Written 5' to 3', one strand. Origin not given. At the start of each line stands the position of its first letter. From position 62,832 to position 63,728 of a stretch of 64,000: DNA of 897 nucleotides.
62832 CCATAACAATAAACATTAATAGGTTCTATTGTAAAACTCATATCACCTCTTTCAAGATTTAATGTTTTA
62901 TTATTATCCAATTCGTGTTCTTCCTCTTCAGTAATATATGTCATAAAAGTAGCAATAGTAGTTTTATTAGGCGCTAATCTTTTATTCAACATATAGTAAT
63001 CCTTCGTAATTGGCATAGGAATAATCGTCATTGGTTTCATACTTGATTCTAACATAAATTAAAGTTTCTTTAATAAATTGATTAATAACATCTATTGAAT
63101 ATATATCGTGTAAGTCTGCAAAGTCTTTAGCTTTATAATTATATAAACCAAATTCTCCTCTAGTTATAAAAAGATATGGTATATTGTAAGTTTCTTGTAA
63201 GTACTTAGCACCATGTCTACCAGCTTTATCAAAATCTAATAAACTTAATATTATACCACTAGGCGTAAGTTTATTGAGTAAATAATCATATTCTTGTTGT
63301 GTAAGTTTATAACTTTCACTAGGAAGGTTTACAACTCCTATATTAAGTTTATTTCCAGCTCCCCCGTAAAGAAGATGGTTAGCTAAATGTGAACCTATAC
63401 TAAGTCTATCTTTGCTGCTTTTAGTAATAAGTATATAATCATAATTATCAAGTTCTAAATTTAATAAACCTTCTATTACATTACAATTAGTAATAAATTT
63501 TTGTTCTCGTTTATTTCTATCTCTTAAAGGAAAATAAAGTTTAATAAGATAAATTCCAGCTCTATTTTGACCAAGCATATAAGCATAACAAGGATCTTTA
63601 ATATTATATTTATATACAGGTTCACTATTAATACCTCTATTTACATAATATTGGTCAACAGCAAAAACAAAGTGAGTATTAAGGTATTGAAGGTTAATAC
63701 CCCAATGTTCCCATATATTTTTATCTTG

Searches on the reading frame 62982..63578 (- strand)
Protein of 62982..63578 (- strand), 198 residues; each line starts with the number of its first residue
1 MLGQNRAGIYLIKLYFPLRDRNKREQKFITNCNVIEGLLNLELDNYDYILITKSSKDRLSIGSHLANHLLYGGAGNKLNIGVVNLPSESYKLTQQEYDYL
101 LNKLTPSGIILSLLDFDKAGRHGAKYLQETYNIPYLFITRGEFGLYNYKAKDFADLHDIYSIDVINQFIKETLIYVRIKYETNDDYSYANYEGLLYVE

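Call 97: find_encoding_contigs(protein=window:62982-63578:-, flank=10000, max_places=2)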
Protein window:62982-63578:- (198 aa): no gene with exactly this product is on record in the collection.
